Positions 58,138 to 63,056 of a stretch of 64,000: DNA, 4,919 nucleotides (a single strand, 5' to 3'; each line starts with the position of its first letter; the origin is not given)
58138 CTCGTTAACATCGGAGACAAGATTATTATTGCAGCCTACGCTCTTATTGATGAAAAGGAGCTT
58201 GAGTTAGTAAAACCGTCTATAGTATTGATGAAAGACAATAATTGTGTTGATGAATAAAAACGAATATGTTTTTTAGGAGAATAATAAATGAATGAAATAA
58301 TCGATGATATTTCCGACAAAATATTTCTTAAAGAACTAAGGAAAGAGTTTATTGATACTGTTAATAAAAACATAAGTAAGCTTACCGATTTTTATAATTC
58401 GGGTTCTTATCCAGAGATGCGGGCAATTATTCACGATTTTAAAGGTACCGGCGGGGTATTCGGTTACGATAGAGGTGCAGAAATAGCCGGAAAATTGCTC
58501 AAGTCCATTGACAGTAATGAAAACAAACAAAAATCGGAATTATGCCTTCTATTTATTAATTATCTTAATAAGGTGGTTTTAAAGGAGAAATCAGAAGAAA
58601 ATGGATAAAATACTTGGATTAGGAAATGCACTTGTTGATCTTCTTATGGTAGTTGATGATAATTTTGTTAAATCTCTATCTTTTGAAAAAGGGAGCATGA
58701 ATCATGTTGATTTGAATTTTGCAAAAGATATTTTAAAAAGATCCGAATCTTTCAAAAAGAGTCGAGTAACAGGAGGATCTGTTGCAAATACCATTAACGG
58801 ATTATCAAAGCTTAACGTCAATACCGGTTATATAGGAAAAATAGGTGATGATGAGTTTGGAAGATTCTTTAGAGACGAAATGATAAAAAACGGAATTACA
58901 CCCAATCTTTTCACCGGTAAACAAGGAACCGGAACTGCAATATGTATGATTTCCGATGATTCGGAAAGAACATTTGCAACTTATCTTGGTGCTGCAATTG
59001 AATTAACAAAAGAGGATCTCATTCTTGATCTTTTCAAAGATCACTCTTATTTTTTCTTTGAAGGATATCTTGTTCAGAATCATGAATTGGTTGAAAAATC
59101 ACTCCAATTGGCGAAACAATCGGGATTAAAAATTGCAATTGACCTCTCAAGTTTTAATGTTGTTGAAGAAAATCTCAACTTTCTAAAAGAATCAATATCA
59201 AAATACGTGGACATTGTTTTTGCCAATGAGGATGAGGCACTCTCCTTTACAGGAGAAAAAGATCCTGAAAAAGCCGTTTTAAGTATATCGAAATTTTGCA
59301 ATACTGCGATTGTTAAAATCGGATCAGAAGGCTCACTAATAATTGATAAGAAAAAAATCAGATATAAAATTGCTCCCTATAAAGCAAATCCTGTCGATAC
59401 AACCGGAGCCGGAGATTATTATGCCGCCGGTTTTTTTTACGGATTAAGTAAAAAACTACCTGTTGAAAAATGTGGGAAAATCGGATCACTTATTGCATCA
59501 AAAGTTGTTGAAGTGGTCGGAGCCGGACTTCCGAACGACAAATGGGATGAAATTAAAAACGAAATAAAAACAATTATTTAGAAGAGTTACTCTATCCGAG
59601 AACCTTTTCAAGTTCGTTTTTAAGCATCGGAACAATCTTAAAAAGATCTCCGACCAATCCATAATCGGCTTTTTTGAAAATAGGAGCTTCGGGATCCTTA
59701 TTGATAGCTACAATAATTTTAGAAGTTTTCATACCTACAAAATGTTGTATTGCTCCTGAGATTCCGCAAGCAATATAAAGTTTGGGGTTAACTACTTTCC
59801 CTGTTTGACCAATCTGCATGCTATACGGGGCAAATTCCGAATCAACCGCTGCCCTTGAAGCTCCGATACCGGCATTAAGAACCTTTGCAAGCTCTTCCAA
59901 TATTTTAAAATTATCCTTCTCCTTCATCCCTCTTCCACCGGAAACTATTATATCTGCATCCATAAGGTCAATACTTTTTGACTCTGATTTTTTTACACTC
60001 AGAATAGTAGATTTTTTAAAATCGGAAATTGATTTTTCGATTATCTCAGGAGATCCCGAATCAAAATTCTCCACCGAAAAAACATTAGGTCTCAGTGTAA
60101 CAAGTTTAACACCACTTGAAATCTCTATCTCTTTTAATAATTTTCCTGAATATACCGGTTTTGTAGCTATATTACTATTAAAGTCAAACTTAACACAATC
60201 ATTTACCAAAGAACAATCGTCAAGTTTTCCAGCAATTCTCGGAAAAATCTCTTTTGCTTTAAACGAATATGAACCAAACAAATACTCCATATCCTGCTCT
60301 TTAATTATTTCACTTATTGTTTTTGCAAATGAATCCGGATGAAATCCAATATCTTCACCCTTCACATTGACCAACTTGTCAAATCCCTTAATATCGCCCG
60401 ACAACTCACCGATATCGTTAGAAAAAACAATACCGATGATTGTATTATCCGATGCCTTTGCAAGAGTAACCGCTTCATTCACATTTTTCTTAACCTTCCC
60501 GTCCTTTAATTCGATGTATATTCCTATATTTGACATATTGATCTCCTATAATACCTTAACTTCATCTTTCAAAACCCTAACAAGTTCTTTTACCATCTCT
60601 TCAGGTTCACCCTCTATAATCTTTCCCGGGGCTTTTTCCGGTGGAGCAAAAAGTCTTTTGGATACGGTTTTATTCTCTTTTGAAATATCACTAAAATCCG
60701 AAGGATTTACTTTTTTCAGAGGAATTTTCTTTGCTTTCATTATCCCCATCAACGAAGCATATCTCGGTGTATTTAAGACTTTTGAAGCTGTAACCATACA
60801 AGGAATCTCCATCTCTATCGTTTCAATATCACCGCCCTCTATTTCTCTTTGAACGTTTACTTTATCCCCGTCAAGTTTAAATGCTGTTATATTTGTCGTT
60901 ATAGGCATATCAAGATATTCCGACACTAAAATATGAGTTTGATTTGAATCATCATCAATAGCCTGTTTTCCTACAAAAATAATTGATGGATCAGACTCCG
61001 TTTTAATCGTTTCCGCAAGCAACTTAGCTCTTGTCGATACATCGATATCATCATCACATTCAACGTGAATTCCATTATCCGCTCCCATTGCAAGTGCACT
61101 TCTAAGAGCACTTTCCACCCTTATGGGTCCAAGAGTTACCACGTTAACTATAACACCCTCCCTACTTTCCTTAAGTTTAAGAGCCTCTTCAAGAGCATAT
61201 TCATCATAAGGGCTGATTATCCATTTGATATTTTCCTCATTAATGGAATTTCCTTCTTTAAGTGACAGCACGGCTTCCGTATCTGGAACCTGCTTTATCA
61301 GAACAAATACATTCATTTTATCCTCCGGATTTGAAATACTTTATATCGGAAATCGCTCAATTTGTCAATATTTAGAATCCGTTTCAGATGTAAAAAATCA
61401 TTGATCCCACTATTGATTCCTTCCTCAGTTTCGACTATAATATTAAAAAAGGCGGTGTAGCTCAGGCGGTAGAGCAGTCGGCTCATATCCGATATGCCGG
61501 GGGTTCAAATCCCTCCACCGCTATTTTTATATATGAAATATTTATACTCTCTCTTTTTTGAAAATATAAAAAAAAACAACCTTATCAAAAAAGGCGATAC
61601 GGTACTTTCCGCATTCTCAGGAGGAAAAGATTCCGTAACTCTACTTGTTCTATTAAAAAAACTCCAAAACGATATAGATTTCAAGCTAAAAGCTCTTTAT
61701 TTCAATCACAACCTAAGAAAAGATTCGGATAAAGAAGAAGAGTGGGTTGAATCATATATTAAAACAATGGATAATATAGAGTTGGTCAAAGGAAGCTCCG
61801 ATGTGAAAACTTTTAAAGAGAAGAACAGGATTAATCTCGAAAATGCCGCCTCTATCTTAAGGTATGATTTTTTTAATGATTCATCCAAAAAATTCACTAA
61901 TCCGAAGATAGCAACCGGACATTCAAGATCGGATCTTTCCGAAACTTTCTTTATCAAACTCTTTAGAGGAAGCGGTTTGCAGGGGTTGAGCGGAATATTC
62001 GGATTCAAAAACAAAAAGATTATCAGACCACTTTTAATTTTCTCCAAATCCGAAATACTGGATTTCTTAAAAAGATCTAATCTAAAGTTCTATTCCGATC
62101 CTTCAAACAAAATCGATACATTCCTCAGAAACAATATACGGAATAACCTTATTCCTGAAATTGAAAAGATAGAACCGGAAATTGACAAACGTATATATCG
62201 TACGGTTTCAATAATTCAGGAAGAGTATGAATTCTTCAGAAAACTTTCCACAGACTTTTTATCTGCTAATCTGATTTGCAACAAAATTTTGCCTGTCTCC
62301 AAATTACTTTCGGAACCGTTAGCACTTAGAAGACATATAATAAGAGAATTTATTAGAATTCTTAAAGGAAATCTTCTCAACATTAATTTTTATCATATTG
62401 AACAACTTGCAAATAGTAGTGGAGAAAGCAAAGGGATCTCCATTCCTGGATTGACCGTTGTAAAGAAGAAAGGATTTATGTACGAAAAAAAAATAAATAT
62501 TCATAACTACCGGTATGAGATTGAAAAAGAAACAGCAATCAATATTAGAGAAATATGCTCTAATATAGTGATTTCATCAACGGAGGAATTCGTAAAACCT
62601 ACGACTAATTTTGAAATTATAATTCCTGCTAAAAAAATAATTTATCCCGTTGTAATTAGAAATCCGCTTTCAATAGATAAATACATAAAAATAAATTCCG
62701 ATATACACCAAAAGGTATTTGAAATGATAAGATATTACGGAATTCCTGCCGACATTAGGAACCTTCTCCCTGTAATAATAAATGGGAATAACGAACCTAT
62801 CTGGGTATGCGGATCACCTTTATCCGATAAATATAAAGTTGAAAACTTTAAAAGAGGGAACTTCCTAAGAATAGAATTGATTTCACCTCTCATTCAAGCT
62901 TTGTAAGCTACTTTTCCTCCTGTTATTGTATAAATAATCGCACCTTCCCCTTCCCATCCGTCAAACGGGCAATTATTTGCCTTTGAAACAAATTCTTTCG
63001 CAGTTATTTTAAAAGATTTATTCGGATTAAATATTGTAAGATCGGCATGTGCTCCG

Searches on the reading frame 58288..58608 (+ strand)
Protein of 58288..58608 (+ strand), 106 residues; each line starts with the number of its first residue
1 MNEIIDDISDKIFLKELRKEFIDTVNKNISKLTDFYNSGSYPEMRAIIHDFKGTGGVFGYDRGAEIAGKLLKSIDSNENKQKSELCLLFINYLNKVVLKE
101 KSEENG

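Call 60: search_protein_families(library=pfam, proteins=[window:58288-58608:+])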
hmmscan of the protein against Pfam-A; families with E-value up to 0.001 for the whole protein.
window:58288-58608:+ (106 aa): 1 family
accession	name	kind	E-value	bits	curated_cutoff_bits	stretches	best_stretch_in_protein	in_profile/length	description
PF01627.28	Hpt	-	1.4e-06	28.9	24.6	1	16-86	1-71/84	Hpt domain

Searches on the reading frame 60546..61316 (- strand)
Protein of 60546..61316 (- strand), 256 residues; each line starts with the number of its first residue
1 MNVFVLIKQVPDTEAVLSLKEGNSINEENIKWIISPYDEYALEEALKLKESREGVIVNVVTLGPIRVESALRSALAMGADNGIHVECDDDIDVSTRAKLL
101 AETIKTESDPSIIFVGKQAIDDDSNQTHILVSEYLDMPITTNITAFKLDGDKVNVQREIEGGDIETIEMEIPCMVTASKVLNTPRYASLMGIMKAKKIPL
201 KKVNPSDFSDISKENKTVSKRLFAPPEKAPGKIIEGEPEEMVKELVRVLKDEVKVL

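Call 44: find_encoding_contigs(protein=window:60546-61316:-, flank=10000, max_places=1)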
Protein window:60546-61316:- (256 aa): 3 contigs read that carry it; 1 place shown.
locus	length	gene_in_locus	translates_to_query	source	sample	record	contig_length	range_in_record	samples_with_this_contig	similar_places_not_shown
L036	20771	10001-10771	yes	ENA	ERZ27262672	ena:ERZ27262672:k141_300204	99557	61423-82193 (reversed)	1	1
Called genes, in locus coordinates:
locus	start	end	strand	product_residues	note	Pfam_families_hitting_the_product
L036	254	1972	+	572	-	PF05547:Peptidase_M6 (faint)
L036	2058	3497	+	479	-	-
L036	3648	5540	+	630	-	PF09699:Paired_CXXCH_1 (faint), PF14537:Cytochrom_c3_2 (faint), PF14522:Cytochrome_C7 (weak)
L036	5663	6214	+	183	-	PF00156:Pribosyltran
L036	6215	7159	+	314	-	PF02729:OTCace_N, PF00185:OTCace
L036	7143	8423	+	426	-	PF01979:Amidohydro_1, PF12890:DHOase, PF07969:Amidohydro_3 (weak)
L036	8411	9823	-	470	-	PF01171:ATP_bind_3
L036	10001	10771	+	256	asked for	PF01012:ETF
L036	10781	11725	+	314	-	PF01012:ETF, PF00766:ETF_alpha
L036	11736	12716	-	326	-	PF00294:PfkB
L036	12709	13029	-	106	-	PF01627:Hpt (weak)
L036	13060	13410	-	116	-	PF02261:Asp_decarbox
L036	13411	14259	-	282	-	PF02569:Pantoate_ligase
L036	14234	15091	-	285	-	PF02548:Pantoate_transf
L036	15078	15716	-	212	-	PF01712:dNK, PF02223:Thymidylate_kin (faint)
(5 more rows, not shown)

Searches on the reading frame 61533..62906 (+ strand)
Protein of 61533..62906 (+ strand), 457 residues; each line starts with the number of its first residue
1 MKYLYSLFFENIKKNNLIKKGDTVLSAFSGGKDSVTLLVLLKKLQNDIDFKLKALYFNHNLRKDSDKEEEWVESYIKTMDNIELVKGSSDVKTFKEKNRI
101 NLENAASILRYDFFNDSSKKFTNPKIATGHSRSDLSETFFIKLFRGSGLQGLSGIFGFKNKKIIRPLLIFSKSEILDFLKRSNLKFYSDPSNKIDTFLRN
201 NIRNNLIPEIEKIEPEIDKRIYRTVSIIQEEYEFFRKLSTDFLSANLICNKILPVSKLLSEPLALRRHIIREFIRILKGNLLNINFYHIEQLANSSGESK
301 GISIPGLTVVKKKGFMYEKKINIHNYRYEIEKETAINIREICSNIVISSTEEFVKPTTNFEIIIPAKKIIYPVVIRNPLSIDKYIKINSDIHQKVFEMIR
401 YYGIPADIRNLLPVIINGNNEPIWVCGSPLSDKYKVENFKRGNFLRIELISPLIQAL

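Call 58: find_related_loci(query=window:61533-62906:+, collection=metagenome_contigs, flank=1500)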
Query window:61533-62906:+ (457 aa) in metagenome_contigs; peptide patterns used: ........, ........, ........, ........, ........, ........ (x = any residue, [..] = any of these).
248 stretches matched a pattern; 1 encode a relative of the query (tblastn E <= 1e-3); 1 distinct loci.
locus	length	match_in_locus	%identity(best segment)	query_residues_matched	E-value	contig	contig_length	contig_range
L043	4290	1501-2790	29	12-450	2e-40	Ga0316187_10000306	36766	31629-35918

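Call 60: search_protein_families(library=pfam, proteins=[window:61533-62906:+])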
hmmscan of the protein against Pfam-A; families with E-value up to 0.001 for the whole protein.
window:61533-62906:+ (457 aa): 1 family
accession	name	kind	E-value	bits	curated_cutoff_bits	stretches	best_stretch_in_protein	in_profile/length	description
PF01171.26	ATP_bind_3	-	5.4e-44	150.5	27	1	24-205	2-182/182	PP-loop family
